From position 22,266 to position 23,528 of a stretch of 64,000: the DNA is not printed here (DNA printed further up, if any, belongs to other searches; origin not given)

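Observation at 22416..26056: ATP-driven low-potential reductase module (single-subunit dehydratase/double-cubane-like protein plus activase) flanked by two membrane redox conduits inside a TonB uptake locus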

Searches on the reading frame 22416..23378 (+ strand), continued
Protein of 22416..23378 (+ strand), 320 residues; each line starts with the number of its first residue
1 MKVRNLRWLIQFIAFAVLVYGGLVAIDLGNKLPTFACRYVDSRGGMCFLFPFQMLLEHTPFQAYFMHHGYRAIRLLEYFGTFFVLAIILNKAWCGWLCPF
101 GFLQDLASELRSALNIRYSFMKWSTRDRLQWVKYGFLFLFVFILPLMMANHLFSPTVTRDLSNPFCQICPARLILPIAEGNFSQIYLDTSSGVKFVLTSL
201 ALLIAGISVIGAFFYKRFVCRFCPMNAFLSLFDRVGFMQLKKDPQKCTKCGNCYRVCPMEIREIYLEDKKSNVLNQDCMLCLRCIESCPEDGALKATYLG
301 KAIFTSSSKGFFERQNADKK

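Call 78: search_protein_families(library=ncbifam, proteins=[L110:2069-4252:+, L102:4117-6006:+, L147:1858-3759:+, L161:4940-6931:+, L090:7049-9043:+], max_evalue=1e-30)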
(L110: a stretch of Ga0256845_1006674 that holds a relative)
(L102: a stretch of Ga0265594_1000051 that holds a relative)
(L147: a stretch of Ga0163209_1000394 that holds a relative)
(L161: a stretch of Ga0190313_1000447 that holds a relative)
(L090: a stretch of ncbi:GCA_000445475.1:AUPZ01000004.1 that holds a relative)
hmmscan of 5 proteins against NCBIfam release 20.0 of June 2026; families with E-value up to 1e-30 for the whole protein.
L110:2069-4252:+ (728 aa): 7 families
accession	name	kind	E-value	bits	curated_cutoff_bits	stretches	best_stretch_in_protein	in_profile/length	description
TIGR01785.1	TonB-hemin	subfamily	1.1e-49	169.5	316.85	1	33-727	2-676/677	TonB-dependent heme/hemoglobin receptor family protein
TIGR01786.1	TonB-hemlactrns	subfamily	1e-46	159.7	323.75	1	34-711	2-689/719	TonB-dependent hemoglobin/transferrin/lactoferrin family receptor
TIGR01779.1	TonB-B12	equivalog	1.4e-46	159.3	599.7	0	13-269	14-262/614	TonB-dependent vitamin B12 receptor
TIGR01783.1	TonB-siderophor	subfamily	1.4e-44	152.8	223.5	1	53-711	4-623/649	TonB-dependent siderophore receptor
NF010010.0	PRK13483.1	equivalog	4.9e-34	117.3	927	0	17-183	21-187/660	ligand-gated channel protein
NF007926.1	PRK10641.1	equivalog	5.4e-32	111.1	836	0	6-185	6-178/617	TonB-dependent vitamin B12 receptor BtuB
NF053590.1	TonB_dep_TOL0244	equivalog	2.8e-31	108.8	645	0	36-179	14-160/604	TOL_0244 family TonB-dependent receptor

L102:4117-6006:+ (630 aa): 13 families
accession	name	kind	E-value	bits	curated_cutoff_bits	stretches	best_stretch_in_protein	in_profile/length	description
TIGR01779.1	TonB-B12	equivalog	2.5e-97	326.9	599.7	1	22-623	13-607/614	TonB-dependent vitamin B12 receptor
NF007926.1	PRK10641.1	equivalog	2.4e-75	254.3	836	1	26-619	14-606/617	TonB-dependent vitamin B12 receptor BtuB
TIGR01783.1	TonB-siderophor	subfamily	2e-56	192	223.5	0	367-614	362-625/649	TonB-dependent siderophore receptor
NF007478.2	PRK10064.1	equivalog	2.4e-50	171.5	745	1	38-479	29-487/663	catecholate siderophore receptor CirA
NF010010.0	PRK13483.1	equivalog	2.4e-48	164.6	927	0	15-170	10-166/660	ligand-gated channel protein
TIGR01785.1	TonB-hemin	subfamily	1.7e-46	159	316.85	1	39-615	1-660/677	TonB-dependent heme/hemoglobin receptor family protein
NF010038.0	PRK13513.1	equivalog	3.8e-45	154.6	942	1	18-439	14-434/659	ligand-gated channel protein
TIGR01786.1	TonB-hemlactrns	subfamily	2.1e-40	138.8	323.75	0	41-169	2-136/719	TonB-dependent hemoglobin/transferrin/lactoferrin family receptor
NF010012.0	PRK13486.1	equivalog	8e-40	136.9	924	0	40-177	26-168/696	TonB-dependent receptor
NF050067.1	TonBEntbctnRecCfrA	equivalog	3.3e-34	118.2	1200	0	23-172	10-163/698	TonB-dependent ferric enterobactin receptor CfrA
NF049945.1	TonB_dep_FCYXU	equivalog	2.6e-33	115.6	825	0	6-214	1-218/697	TonB-dependent receptor, FCYXU motif-type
TIGR04056.1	OMP_RagA_SusC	subfamily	7.4e-33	113.9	368.25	0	35-180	74-218/981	SusC/RagA family TonB-linked outer membrane protein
NF010011.0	PRK13484.1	equivalog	1.1e-31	109.9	1197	0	18-172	13-164/682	IreA family TonB-dependent siderophore receptor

L147:1858-3759:+ (634 aa): 12 families
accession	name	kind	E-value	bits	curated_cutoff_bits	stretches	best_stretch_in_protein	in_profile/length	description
TIGR01779.1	TonB-B12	equivalog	1.6e-100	337.4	599.7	1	21-627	6-607/614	TonB-dependent vitamin B12 receptor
NF007926.1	PRK10641.1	equivalog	5.8e-79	266.2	836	1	18-627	6-610/617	TonB-dependent vitamin B12 receptor BtuB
TIGR01783.1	TonB-siderophor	subfamily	2e-51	175.4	223.5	0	62-311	3-245/649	TonB-dependent siderophore receptor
NF010038.0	PRK13513.1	equivalog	4.9e-50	170.7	942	1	16-446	7-437/659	ligand-gated channel protein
NF007478.2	PRK10064.1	equivalog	1.2e-49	169.2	745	1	23-484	4-488/663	catecholate siderophore receptor CirA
NF010010.0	PRK13483.1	equivalog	1.8e-48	165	927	1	17-634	8-660/660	ligand-gated channel protein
TIGR01785.1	TonB-hemin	subfamily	2.3e-42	145.3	316.85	0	44-173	1-130/677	TonB-dependent heme/hemoglobin receptor family protein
NF010012.0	PRK13486.1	equivalog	4.3e-36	124.5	924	0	23-182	6-168/696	TonB-dependent receptor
TIGR01786.1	TonB-hemlactrns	subfamily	1.2e-35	123.1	323.75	0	46-174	2-136/719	TonB-dependent hemoglobin/transferrin/lactoferrin family receptor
NF010011.0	PRK13484.1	equivalog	8.9e-32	110.1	1197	0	20-176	6-163/682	IreA family TonB-dependent siderophore receptor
NF049946.1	TonB_dep_CU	exception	2.5e-31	108.7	700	0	42-268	40-260/683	TonB-dependent receptor, CU motif-type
NF050067.1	TonBEntbctnRecCfrA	equivalog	8.3e-31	107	1200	0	30-182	12-168/698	TonB-dependent ferric enterobactin receptor CfrA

L161:4940-6931:+ (664 aa): 7 families
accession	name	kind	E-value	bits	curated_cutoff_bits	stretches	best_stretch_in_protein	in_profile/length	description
TIGR01783.1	TonB-siderophor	subfamily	1.1e-63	216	223.5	1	376-647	365-630/649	TonB-dependent siderophore receptor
TIGR01785.1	TonB-hemin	subfamily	5e-53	180.5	316.85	1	33-641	1-665/677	TonB-dependent heme/hemoglobin receptor family protein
TIGR01786.1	TonB-hemlactrns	subfamily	2.5e-52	178.2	323.75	1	368-647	387-702/719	TonB-dependent hemoglobin/transferrin/lactoferrin family receptor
NF041535.1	TonB_rec_PqqU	equivalog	6.5e-49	166.8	1200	0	357-647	355-659/676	TonB-dependent receptor PqqU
TIGR01779.1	TonB-B12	equivalog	6.2e-46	157.2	599.7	0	22-276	18-267/614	TonB-dependent vitamin B12 receptor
NF007926.1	PRK10641.1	equivalog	9.3e-36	123.5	836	1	29-633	23-598/617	TonB-dependent vitamin B12 receptor BtuB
NF010010.0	PRK13483.1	equivalog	1.6e-35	122.3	927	0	16-163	16-166/660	ligand-gated channel protein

L090:7049-9043:+ (665 aa): 19 families
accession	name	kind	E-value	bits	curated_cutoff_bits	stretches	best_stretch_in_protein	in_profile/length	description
TIGR01785.1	TonB-hemin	subfamily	6.3e-71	239.7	316.85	1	28-665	1-677/677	TonB-dependent heme/hemoglobin receptor family protein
TIGR01779.1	TonB-B12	equivalog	1.9e-67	228.2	599.7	1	14-660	14-609/614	TonB-dependent vitamin B12 receptor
TIGR01783.1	TonB-siderophor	subfamily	9.4e-63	212.8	223.5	1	370-651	363-625/649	TonB-dependent siderophore receptor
TIGR01786.1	TonB-hemlactrns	subfamily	1.5e-60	205.4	323.75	1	296-665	325-719/719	TonB-dependent hemoglobin/transferrin/lactoferrin family receptor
NF010010.0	PRK13483.1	equivalog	7.3e-56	189.5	927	1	7-645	9-637/660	ligand-gated channel protein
NF049946.1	TonB_dep_CU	exception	1.5e-46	159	700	0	263-663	297-680/683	TonB-dependent receptor, CU motif-type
NF007926.1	PRK10641.1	equivalog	1.2e-43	149.6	836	1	9-647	8-597/617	TonB-dependent vitamin B12 receptor BtuB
NF010038.0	PRK13513.1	equivalog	5.3e-42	144.2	942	1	7-644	14-635/659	ligand-gated channel protein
NF053590.1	TonB_dep_TOL0244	equivalog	4.4e-41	141.2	645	1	27-658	9-592/604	TOL_0244 family TonB-dependent receptor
NF049945.1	TonB_dep_FCYXU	equivalog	4.6e-40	137.9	825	1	19-625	27-649/697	TonB-dependent receptor, FCYXU motif-type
NF007478.2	PRK10064.1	equivalog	6.9e-39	133.6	745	1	8-645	11-640/663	catecholate siderophore receptor CirA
NF050067.1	TonBEntbctnRecCfrA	equivalog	1.4e-37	129.4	1200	1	9-650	6-666/698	TonB-dependent ferric enterobactin receptor CfrA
NF010011.0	PRK13484.1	equivalog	8e-36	123.5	1197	1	10-645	12-655/682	IreA family TonB-dependent siderophore receptor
NF049947.1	TonB_dep_PCPU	exception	1.4e-34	119.4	800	1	21-638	29-656/685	TonB-dependent receptor, PCPU motif-type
NF049944.1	TonB_dep_PUIUD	equivalog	9.4e-34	116.8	850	0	243-608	282-627/686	TonB-dependent receptor, PUIUD motif-type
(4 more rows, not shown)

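Call 96: search_protein_families(library=pfam, proteins=[L102:2066-3109:+, L102:3116-3904:+, L102:6341-6853:+, L102:11941-12612:+, L102:12612-13562:+, L102:13714-14808:+, L147:3828-4355:+, L147:10615-11730:-, L147:11703-12668:-, L117:11064-14141:+], max_evalue=0.001)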
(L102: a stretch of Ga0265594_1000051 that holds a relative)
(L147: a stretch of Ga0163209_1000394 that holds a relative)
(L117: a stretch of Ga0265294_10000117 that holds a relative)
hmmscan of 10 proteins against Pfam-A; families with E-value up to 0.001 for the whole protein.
L102:2066-3109:+ (348 aa): 2 families
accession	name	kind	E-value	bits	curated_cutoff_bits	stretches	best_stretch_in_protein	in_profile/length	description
PF01032.23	FecCD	-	5.5e-93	311.9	26.5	1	29-345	2-311/311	FecCD transport family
PF00950.22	ABC-3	-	3.1e-07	30.6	20.1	1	141-321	57-237/258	ABC 3 transport family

L102:3116-3904:+ (263 aa): 6 families
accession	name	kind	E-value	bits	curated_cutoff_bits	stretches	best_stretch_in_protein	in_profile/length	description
PF00005.33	ABC_tran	-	1.9e-34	119.7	25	1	19-168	1-137/137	ABC transporter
PF13304.12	AAA_21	-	1.2e-09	39.2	27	1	32-90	2-60/304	AAA domain, putative AbiEii toxin, Type IV TA system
PF02463.25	SMC_N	-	1.2e-09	38.4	40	1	29-201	24-202/220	RecF/RecN/SMC N terminal domain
PF13555.12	AAA_29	-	2.5e-05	24.4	27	1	23-66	16-58/61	P-loop containing region of AAA domain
PF13476.12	AAA_23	-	9.5e-05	23.6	27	1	30-74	20-63/201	AAA domain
PF13175.12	AAA_15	-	0.00019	21.6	32.1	1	20-56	15-50/374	AAA ATPase domain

L102:6341-6853:+ (171 aa): 1 family
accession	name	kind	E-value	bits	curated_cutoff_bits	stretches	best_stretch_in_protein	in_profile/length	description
PF02572.21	CobA_CobO_BtuR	-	5.1e-65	219.3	25.7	1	2-170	2-171/172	ATP:corrinoid adenosyltransferase BtuR/CobO/CobP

L102:11941-12612:+ (224 aa): 1 family
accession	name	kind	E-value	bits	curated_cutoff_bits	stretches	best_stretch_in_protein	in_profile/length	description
PF01902.24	Diphthami_syn_2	-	3.4e-57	193.9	23.2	1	9-220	4-216/219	Diphthamide synthase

L102:12612-13562:+ (317 aa): 1 family
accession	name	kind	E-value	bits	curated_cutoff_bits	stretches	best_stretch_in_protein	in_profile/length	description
PF03186.18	CobD_Cbib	-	1.9e-111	372.3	34.4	1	7-297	2-281/282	CobD/Cbib protein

L102:13714-14808:+ (365 aa): 1 family
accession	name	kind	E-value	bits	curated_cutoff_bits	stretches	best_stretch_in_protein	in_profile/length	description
PF00155.27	Aminotran_1_2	-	7.8e-50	170.5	19.7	1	25-351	3-357/361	Aminotransferase class I and II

L147:3828-4355:+ (176 aa): 1 family
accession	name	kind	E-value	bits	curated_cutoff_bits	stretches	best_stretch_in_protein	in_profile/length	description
PF02572.21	CobA_CobO_BtuR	-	2.9e-64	216.8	25.7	1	7-175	2-171/172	ATP:corrinoid adenosyltransferase BtuR/CobO/CobP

L147:10615-11730:- (371 aa): 1 family
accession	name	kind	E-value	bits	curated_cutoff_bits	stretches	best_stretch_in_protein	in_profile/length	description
PF00155.27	Aminotran_1_2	-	3.4e-49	168.4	19.7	1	33-362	3-360/361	Aminotransferase class I and II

L147:11703-12668:- (321 aa): 1 family
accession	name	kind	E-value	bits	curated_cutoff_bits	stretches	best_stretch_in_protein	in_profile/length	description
PF03186.18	CobD_Cbib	-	2e-108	362.4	34.4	1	13-302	2-282/282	CobD/Cbib protein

L117:11064-14141:+ (1026 aa): 2 families
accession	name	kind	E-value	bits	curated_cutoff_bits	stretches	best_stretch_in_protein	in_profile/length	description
PF00873.25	ACR_tran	-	5.6e-134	448.5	28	1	5-1020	1-1020/1021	AcrB/AcrD/AcrF family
PF03176.21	MMPL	-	0.00047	19.7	20.5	0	862-1018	137-300/333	MMPL family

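Call 98: search_protein_families(library=pfam, proteins=[L105:5312-6271:+, L105:11036-11671:+, L102:15091-16314:+, L110:3-1478:+, L147:12812-14185:-], max_evalue=0.001)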
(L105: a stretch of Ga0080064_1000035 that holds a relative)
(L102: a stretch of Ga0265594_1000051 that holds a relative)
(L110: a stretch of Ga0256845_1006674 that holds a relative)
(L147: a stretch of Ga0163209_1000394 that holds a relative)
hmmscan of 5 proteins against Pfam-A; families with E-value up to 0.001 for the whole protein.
L105:5312-6271:+ (320 aa): 0 families

L105:11036-11671:+ (212 aa): 1 family
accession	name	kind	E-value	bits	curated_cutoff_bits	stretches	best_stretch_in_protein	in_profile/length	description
PF13386.12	DsbD_2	-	2.6e-10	41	24.9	1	6-203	2-198/199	Cytochrome C biogenesis protein transmembrane region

L102:15091-16314:+ (408 aa): 2 families
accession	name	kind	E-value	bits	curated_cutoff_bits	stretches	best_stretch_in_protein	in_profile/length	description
PF13286.11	HD_assoc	-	5.1e-24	85.1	22.2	1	311-393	9-90/91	Phosphohydrolase-associated domain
PF01966.28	HD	-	2.5e-12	47.5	22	1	84-209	1-113/116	HD domain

L110:3-1478:+ (492 aa): 0 families

L147:12812-14185:- (457 aa): 4 families
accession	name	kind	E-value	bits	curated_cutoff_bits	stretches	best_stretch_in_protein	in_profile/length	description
PF07685.20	GATase_3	-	4.1e-40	138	27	1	250-445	2-194/196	CobB/CobQ-like glutamine amidotransferase domain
PF01656.29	CbiA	-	6.7e-17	62.1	25.4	1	5-189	1-121/125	CobQ/CobB/MinD/ParA nucleotide binding domain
PF13500.12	AAA_26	-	1e-14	55.3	27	2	76-180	94-190/198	AAA domain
PF07755.17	DUF1611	-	0.0002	21.3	25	1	1-40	11-50/201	Domain of unknown function (DUF1611_C) P-loop domain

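Call 111: search_protein_representatives(alignment_id=A3)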
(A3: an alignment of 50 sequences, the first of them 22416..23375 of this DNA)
Query: 50 sequences, 323 profile positions. Proteins with E-value up to 0.001 (for the whole library): 8590; up to 1e-10: 3004; up to 1e-30: 142. The best 150 are listed.
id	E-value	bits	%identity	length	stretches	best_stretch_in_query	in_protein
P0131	1.2e-137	474.8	-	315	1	1-313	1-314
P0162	3.5e-133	460.1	-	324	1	1-317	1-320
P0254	8.6e-124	429.3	-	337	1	2-319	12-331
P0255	8.7e-107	373.4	-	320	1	4-307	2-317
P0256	8.4e-99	347.2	-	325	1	2-316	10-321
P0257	3.7e-98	345.1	-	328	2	159-311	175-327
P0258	8.1e-87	307.8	-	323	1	1-307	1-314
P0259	7.9e-84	298.0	-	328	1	1-317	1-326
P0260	1.1e-81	291.0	-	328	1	1-240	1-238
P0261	2.4e-81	289.8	-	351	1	2-318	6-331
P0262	2.1e-80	286.7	-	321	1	1-304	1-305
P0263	9.8e-78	278.0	-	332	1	2-313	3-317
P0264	1.5e-77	277.3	-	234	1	3-215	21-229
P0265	2.3e-75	270.2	-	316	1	4-313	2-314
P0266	1.2e-73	264.5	-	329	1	1-310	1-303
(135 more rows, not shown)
